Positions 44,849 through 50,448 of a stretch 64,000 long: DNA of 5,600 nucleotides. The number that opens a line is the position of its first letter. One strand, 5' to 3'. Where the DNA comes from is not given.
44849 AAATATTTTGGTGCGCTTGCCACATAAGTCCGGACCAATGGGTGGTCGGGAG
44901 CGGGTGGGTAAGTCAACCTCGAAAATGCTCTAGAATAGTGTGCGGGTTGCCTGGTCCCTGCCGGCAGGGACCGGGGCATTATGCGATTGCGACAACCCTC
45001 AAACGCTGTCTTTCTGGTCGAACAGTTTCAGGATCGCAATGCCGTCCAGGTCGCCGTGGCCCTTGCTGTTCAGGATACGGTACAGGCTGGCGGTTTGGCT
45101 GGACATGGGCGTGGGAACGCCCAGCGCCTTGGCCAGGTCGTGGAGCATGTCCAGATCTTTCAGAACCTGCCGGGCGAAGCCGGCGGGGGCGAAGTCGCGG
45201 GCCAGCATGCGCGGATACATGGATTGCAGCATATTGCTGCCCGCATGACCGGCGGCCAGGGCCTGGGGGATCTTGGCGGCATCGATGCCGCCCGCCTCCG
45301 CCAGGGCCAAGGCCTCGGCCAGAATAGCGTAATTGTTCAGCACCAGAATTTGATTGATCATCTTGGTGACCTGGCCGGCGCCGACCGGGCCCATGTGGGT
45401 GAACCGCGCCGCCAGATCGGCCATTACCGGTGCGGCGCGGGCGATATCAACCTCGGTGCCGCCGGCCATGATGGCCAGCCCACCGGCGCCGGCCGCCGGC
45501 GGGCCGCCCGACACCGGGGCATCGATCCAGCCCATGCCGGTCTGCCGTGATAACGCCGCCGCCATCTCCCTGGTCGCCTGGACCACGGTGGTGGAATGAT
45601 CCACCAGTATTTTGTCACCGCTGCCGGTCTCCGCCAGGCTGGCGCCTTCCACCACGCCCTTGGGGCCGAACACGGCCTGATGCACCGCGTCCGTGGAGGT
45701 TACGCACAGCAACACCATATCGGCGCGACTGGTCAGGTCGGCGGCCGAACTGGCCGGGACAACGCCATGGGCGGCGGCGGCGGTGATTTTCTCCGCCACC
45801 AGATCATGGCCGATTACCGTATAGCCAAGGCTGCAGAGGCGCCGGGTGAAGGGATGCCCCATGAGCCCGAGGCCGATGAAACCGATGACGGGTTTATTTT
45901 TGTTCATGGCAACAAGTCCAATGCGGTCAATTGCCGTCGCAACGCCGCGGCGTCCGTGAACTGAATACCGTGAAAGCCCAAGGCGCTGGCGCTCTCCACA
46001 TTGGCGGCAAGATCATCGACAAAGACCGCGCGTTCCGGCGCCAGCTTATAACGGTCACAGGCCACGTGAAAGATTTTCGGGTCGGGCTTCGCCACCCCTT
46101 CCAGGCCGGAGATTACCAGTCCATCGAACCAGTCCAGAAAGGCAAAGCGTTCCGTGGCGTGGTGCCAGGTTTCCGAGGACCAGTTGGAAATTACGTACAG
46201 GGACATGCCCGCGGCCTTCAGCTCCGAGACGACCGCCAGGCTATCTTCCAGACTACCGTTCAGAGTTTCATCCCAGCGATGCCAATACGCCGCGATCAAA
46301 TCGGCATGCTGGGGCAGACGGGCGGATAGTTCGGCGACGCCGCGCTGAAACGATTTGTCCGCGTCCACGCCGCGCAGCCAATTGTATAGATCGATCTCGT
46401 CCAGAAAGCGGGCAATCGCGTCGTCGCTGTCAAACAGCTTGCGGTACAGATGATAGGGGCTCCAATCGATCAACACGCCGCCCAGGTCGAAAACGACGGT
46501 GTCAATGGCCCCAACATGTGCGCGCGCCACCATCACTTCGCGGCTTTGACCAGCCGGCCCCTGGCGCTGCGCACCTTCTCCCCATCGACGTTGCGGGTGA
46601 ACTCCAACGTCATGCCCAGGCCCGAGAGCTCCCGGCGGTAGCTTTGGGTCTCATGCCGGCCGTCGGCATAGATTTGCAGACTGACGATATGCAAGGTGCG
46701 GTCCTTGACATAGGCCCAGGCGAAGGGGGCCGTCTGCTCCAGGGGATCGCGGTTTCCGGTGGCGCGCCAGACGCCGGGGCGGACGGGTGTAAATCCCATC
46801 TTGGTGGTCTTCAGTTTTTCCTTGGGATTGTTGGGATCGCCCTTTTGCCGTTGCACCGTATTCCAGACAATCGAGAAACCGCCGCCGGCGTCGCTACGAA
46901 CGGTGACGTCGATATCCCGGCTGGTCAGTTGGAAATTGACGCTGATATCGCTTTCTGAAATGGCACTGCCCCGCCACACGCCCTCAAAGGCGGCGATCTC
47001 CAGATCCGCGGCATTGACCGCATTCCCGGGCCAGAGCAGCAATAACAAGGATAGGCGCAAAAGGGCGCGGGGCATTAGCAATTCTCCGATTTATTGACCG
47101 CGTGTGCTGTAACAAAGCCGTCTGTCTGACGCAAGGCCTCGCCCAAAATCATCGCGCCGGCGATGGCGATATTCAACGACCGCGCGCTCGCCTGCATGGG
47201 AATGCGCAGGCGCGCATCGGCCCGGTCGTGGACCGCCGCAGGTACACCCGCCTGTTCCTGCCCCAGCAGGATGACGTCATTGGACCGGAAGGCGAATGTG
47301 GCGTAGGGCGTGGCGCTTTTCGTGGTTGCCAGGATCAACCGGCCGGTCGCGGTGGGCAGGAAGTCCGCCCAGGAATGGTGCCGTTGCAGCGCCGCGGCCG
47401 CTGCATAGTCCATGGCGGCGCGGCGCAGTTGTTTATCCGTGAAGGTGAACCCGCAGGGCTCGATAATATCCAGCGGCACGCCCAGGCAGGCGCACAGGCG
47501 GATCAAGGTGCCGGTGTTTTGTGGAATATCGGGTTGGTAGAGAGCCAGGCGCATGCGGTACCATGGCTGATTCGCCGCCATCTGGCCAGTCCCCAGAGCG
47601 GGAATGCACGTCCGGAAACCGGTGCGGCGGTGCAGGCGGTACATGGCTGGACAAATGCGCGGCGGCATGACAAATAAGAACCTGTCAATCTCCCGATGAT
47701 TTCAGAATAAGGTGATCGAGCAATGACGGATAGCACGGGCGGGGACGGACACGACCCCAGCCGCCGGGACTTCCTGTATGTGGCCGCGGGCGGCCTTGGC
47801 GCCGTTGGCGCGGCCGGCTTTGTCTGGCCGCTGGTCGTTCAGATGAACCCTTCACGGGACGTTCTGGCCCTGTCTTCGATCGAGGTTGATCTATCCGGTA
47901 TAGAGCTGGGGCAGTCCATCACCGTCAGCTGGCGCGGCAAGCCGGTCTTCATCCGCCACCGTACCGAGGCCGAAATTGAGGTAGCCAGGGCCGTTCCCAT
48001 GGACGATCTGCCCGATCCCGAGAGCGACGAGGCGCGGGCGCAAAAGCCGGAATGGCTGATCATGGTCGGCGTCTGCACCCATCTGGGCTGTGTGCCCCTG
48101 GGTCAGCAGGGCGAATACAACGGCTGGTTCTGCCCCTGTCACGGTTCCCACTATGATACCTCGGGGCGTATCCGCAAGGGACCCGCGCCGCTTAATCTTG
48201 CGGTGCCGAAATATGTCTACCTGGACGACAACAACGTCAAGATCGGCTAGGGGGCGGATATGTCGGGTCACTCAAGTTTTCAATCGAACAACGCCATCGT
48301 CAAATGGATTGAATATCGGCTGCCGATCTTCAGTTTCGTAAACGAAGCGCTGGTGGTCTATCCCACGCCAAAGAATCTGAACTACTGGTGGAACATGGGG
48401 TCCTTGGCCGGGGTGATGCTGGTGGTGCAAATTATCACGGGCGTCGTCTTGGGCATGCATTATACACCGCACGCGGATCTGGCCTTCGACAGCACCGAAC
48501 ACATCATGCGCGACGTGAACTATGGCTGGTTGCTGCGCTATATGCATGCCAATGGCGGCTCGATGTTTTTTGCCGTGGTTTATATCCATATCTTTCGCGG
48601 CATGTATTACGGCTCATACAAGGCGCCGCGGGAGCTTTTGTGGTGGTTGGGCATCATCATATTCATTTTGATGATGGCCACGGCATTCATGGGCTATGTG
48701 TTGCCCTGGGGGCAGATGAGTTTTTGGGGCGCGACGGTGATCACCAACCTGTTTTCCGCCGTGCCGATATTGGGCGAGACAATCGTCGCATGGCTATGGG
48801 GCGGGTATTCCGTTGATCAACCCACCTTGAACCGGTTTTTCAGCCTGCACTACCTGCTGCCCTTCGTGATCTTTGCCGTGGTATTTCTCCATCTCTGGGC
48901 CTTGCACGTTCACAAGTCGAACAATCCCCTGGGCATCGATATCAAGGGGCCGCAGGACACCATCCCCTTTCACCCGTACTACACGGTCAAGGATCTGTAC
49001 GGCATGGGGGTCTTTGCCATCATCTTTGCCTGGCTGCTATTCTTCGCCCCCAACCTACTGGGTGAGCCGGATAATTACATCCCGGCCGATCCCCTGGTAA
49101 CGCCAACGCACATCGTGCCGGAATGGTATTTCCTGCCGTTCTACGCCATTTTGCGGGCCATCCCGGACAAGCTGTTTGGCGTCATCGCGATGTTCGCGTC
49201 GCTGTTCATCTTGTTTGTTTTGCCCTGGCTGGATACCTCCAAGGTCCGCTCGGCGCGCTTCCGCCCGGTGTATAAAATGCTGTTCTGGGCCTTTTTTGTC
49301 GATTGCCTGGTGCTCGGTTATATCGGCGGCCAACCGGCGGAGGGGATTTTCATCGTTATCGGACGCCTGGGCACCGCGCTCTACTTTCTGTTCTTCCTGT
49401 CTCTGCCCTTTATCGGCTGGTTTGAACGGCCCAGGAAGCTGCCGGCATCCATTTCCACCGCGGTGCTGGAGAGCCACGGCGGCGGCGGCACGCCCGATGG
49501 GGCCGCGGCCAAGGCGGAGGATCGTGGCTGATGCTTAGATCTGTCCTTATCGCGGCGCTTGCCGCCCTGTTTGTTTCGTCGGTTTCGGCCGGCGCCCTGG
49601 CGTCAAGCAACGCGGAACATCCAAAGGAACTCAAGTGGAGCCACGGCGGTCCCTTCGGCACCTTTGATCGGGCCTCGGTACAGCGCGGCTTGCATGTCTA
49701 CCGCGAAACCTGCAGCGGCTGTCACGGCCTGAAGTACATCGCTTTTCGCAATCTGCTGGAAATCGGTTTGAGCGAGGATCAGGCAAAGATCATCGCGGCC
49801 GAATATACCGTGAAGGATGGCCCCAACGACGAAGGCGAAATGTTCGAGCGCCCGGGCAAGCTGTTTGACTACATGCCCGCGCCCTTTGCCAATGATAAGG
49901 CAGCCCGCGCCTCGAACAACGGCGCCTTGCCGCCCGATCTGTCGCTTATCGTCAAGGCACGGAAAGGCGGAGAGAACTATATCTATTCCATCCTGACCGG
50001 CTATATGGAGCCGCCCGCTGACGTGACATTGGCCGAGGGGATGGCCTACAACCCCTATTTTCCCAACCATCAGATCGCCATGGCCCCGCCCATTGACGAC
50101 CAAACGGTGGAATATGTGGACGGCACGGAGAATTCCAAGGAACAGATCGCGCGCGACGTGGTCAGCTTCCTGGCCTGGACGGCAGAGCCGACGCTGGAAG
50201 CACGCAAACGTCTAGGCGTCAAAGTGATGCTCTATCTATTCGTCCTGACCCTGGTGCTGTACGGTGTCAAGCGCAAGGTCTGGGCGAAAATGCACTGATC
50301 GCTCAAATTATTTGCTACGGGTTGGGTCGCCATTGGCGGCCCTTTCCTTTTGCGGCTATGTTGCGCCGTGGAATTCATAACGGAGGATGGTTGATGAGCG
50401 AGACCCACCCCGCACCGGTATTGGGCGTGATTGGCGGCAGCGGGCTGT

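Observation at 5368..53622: AT-rich MITE/REP-like dispersed element family with terminal inverted repeats and two hairpin modules (at least 8 copies in 64 kb)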

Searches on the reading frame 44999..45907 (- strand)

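Call 66: search_protein_families(library=pfam, max_evalue=0.00001, proteins=[window:44999-45907:-])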
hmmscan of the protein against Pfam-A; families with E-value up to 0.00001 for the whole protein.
window:44999-45907:- (302 aa): 4 families
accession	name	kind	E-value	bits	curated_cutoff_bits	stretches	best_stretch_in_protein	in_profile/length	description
PF03446.21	NAD_binding_2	-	3.2e-38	131.7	21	1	8-173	2-161/161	NAD binding domain of 6-phosphogluconate dehydrogenase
PF14833.11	NAD_binding_11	-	1.2e-29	103.5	30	1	176-295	1-121/122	NAD-binding of NADP-dependent 3-hydroxyisobutyrate dehydrogenase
PF03807.23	F420_oxidored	-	6.7e-07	30.3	21.6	1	8-73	2-71/94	NADP oxidoreductase coenzyme F420-dependent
PF02826.25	2-Hacid_dh_C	-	8.3e-07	29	25.1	1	7-78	38-108/178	D-isomer specific 2-hydroxyacid dehydrogenase, NAD binding domain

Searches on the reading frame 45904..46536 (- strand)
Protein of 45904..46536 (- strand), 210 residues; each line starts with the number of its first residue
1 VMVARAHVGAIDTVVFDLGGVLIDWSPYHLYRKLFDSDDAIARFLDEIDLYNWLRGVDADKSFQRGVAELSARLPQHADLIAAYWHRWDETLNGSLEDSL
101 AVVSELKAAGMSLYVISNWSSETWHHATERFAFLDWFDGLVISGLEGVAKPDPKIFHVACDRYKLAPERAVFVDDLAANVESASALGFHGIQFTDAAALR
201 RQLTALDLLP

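Call 66: search_protein_families(library=pfam, max_evalue=0.00001, proteins=[window:45904-46536:-])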
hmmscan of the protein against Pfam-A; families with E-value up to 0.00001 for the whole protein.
window:45904-46536:- (210 aa): 2 families
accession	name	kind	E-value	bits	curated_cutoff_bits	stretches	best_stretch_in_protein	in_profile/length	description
PF00702.32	Hydrolase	-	1.1e-19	72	26.4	1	11-187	1-191/191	haloacid dehalogenase-like hydrolase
PF13419.12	HAD_2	-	1.2e-13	52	23.8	1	14-189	1-174/178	Haloacid dehalogenase-like hydrolase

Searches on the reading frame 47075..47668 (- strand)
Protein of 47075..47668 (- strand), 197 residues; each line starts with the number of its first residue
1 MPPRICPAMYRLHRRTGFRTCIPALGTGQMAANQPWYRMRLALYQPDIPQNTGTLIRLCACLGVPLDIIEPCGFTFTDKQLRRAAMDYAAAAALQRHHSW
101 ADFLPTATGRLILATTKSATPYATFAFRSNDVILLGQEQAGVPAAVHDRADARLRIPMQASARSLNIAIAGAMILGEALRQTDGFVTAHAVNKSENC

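Call 66: search_protein_families(library=pfam, max_evalue=0.00001, proteins=[window:47075-47668:-])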
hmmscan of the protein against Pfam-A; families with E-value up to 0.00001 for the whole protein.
window:47075-47668:- (197 aa): 1 family
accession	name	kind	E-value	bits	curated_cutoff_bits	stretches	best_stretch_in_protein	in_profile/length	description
PF00588.24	SpoU_methylase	-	2.1e-31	109.4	29.7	1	39-175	2-141/142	SpoU rRNA Methylase family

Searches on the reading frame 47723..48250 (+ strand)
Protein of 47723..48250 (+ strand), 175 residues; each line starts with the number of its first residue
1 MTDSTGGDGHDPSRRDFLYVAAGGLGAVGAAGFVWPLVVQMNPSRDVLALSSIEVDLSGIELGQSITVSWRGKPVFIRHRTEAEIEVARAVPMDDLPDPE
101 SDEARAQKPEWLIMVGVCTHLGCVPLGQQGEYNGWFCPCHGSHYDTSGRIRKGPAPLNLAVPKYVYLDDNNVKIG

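Call 67: search_protein_families(library=pfam, max_evalue=0.00001, proteins=[window:47723-48250:+])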
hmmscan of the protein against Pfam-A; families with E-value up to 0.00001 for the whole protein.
window:47723-48250:+ (175 aa): 2 families
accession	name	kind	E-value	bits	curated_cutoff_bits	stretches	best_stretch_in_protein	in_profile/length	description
PF10399.14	UCR_Fe-S_N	-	6e-19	67.6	24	1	8-44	5-41/41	Ubiquitinol-cytochrome C reductase Fe-S subunit TAT signal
PF00355.32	Rieske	-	3.6e-09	36.9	20.3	1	105-160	30-85/88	Rieske [2Fe-2S] domain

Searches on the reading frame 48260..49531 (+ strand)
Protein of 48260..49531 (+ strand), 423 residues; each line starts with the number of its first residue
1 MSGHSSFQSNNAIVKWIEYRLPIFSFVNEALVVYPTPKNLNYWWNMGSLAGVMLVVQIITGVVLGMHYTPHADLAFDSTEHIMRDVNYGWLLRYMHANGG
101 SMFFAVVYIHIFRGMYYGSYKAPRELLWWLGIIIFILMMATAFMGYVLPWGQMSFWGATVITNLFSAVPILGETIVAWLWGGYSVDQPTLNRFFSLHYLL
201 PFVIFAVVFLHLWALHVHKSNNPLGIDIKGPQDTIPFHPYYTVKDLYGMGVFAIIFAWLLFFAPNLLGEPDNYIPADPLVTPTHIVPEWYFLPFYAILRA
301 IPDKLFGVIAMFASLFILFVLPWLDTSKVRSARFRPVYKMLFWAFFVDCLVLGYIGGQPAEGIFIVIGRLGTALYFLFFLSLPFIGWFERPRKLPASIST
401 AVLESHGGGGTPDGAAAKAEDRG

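Call 67: search_protein_families(library=pfam, max_evalue=0.00001, proteins=[window:48260-49531:+])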
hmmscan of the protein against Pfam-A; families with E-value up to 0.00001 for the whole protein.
window:48260-49531:+ (423 aa): 3 families
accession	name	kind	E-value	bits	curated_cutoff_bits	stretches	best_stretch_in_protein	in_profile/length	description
PF00033.24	Cytochrome_B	-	9.7e-78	260.8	27.2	1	34-217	4-187/189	Cytochrome b/b6/petB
PF13631.11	Cytochrom_B_N_2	-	2e-46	158.4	27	1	102-270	2-169/169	Cytochrome b(N-terminal)/b6/petB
PF00032.22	Cytochrom_B_C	-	7.1e-45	151.9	20.7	1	275-376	1-102/102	Cytochrome b(C-terminal)/b6/petD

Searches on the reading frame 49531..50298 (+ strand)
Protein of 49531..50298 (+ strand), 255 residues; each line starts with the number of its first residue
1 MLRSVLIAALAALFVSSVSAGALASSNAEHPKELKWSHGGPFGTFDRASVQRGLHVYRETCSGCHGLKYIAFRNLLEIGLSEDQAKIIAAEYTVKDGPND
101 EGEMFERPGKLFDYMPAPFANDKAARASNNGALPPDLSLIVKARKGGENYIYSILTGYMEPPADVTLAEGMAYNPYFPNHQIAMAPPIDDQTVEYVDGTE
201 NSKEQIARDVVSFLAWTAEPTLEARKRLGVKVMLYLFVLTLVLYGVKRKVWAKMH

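Call 67: search_protein_families(library=pfam, max_evalue=0.00001, proteins=[window:49531-50298:+])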
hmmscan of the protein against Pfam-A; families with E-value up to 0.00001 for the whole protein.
window:49531-50298:+ (255 aa): 1 family
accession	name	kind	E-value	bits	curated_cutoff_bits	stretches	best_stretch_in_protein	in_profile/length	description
PF02167.20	Cytochrom_C1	-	3.6e-97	324.8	22.8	1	36-253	1-218/219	Cytochrome C1 family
